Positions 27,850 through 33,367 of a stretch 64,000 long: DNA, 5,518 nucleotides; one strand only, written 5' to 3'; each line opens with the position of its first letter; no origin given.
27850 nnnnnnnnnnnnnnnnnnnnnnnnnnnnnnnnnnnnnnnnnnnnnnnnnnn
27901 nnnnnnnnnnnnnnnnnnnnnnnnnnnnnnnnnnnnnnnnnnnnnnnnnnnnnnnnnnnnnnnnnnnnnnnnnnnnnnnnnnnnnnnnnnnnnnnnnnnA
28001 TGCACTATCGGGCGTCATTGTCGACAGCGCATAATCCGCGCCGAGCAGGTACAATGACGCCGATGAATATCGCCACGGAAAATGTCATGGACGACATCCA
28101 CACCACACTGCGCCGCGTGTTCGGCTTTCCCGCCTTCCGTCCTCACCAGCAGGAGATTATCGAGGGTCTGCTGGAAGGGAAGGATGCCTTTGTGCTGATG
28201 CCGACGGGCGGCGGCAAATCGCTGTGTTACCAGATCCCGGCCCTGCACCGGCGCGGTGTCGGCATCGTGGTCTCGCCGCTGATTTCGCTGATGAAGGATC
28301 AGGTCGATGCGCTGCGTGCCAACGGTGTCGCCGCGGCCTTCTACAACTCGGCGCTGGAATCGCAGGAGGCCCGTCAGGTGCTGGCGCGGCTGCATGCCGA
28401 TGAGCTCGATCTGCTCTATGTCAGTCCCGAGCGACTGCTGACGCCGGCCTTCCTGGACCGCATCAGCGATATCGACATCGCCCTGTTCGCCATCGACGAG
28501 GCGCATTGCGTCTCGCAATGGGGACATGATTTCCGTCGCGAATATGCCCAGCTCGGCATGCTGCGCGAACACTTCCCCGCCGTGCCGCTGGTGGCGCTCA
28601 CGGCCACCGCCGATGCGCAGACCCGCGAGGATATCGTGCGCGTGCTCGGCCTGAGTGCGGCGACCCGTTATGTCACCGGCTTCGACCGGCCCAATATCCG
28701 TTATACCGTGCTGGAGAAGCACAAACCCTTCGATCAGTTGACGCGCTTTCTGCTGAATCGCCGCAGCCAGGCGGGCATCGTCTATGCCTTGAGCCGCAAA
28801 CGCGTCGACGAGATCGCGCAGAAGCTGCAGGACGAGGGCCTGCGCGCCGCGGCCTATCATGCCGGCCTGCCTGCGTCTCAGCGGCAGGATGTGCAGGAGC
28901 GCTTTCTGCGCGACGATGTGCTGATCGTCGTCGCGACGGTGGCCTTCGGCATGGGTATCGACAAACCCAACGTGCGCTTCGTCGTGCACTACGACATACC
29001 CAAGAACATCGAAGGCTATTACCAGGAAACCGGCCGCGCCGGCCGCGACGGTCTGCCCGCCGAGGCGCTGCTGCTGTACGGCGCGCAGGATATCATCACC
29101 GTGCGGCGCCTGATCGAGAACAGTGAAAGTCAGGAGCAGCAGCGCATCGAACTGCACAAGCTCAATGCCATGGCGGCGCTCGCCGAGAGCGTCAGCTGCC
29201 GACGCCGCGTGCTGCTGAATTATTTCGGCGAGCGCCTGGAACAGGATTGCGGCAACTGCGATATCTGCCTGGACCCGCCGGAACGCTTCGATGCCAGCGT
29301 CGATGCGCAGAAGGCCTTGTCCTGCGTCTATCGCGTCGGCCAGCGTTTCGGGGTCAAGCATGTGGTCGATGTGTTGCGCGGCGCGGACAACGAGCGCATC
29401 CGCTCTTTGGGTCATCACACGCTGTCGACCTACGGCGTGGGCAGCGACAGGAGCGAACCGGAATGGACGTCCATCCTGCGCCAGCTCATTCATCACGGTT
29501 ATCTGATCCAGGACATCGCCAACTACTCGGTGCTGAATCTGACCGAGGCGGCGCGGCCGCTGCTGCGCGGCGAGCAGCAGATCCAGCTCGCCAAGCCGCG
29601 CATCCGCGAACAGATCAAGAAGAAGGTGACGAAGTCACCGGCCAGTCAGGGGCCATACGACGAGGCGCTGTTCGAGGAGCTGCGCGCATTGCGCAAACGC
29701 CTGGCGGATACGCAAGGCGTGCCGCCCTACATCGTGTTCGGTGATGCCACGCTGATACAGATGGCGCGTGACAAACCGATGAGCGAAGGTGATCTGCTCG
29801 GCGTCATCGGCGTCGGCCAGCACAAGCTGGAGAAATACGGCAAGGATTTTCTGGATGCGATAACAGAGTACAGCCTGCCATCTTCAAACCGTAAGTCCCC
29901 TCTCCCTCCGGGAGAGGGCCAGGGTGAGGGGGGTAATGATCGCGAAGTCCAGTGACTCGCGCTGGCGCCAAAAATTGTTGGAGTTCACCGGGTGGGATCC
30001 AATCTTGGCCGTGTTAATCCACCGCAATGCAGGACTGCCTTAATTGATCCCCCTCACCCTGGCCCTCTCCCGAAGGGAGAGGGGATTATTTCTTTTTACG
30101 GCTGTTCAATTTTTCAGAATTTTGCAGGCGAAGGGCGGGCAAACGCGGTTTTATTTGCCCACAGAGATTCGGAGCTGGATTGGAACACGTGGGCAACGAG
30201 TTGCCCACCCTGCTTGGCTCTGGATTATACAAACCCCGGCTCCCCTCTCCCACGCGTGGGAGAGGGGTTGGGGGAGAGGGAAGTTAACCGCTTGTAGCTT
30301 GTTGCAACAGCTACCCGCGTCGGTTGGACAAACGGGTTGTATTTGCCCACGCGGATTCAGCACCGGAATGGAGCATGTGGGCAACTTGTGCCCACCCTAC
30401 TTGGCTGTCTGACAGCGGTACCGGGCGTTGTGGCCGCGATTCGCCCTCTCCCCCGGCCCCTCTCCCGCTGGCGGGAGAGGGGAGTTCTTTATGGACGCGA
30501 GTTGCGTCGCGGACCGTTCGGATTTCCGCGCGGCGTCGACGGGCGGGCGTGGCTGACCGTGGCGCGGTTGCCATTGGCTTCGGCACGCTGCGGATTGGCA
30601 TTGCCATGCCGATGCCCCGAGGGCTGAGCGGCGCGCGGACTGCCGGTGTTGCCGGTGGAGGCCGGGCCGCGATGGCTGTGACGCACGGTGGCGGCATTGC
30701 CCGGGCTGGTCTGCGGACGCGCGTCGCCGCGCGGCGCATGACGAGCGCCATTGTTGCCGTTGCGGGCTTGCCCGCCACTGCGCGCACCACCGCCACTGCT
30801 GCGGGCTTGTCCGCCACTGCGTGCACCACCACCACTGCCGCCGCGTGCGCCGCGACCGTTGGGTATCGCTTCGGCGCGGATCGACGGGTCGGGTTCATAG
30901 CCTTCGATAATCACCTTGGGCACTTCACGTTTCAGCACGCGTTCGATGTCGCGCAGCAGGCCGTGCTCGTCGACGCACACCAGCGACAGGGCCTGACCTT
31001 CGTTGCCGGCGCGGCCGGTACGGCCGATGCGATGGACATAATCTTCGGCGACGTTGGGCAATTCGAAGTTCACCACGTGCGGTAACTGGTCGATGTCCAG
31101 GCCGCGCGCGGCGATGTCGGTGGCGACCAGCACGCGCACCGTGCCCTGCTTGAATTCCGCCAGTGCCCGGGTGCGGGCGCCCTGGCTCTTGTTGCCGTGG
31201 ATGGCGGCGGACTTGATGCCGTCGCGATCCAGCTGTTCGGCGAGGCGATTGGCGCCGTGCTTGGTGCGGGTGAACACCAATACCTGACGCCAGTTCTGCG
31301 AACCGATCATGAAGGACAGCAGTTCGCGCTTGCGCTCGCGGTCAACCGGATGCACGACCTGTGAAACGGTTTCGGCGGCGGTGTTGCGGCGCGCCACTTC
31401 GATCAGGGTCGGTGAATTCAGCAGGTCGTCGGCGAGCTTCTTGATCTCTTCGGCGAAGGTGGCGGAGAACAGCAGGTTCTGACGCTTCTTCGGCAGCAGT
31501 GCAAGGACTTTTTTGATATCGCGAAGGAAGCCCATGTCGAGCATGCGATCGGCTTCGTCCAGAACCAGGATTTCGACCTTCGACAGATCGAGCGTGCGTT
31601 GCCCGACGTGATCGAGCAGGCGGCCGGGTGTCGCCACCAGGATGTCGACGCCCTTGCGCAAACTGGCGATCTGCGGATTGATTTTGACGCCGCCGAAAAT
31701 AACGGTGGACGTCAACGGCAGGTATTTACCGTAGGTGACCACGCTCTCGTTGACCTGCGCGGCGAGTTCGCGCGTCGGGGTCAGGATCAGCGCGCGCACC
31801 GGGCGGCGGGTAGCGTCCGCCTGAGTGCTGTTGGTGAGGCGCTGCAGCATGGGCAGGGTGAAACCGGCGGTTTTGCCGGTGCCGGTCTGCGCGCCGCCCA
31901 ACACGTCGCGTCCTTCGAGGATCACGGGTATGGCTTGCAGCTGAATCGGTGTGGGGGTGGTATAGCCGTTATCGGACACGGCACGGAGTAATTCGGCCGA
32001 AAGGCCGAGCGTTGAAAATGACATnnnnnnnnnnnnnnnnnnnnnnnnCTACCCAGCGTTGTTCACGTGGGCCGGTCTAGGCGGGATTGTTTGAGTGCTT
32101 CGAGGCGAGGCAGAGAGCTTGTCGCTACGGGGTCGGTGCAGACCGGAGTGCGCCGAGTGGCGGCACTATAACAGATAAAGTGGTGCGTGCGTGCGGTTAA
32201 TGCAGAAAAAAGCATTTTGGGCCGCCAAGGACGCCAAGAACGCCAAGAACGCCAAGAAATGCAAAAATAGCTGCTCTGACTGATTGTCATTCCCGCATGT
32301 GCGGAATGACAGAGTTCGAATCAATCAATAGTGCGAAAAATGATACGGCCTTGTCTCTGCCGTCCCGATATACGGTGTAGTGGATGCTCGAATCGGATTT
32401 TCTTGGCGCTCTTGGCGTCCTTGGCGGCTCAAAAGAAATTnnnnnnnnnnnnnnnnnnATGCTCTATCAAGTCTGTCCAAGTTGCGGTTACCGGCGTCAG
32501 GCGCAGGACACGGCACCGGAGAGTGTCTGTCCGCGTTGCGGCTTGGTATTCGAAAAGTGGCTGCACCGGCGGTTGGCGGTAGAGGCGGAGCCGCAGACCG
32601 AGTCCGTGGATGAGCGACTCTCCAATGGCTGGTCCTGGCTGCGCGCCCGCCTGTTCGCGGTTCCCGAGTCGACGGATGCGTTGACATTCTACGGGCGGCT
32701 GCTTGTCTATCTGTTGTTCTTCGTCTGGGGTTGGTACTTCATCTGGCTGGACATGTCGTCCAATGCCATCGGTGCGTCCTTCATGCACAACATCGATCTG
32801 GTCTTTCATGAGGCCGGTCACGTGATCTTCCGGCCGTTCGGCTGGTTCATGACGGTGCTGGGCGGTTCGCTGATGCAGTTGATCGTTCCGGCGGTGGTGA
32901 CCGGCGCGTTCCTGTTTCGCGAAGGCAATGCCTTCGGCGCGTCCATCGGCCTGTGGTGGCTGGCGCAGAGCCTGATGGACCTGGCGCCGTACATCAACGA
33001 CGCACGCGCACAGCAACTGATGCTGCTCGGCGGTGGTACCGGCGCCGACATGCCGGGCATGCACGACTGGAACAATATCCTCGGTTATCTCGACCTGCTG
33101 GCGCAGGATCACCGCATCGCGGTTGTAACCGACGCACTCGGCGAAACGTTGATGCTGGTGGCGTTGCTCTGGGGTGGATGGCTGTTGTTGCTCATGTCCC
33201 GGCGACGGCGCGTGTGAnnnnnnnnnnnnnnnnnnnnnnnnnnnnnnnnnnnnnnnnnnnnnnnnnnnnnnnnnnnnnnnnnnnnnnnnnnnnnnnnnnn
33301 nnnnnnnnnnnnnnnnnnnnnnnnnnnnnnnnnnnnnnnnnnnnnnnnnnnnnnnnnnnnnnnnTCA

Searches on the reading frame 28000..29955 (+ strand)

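Call 84: search_protein_families(library=pfam, proteins=[window:28000-29955:+], max_evalue=0.001)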
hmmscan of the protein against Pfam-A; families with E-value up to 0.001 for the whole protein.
window:28000-29955:+ (651 aa): 6 families
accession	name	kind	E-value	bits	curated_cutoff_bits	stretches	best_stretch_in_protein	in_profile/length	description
PF09382.16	RQC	-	9.4e-43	145.1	23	1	426-535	1-110/114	RQC domain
PF00270.35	DEAD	-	1e-26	94.1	26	1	47-210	1-165/167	DEAD/DEAH box helicase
PF00570.28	HRDC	-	3.8e-23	81.7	23.8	1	554-621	1-68/68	HRDC domain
PF00271.37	Helicase_C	-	4.4e-23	82.1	23.5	1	244-351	3-110/110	Helicase conserved C-terminal domain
PF16124.10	RecQ_Zn_bind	-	6.9e-21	75.2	25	1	363-424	2-66/66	RecQ zinc-binding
PF04851.21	ResIII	-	0.00011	22.6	22.5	1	46-204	4-162/164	Type III restriction enzyme, res subunit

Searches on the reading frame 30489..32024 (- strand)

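Call 31: search_protein_families(library=pfam, proteins=[window:30489-32024:-], max_evalue=0.001)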
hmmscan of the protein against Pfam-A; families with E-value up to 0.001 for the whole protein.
window:30489-32024:- (511 aa): 3 families
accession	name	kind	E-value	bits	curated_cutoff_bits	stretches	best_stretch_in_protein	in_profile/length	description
PF00270.35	DEAD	-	4.8e-49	166.8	26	1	25-196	1-166/167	DEAD/DEAH box helicase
PF00271.37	Helicase_C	-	3.2e-29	101.8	23.5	1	233-340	3-110/110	Helicase conserved C-terminal domain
PF04851.21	ResIII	-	1.1e-05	25.9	22.5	1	42-191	27-163/164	Type III restriction enzyme, res subunit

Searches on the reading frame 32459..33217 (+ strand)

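Call 31: search_protein_families(library=pfam, proteins=[window:32459-33217:+], max_evalue=0.001)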
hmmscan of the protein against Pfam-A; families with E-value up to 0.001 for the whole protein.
window:32459-33217:+ (252 aa): 1 family
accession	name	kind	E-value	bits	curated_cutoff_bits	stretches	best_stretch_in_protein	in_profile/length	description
PF08271.17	Zn_Ribbon_TF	-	0.00013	21.9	29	1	5-32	2-30/43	TFIIB zinc-binding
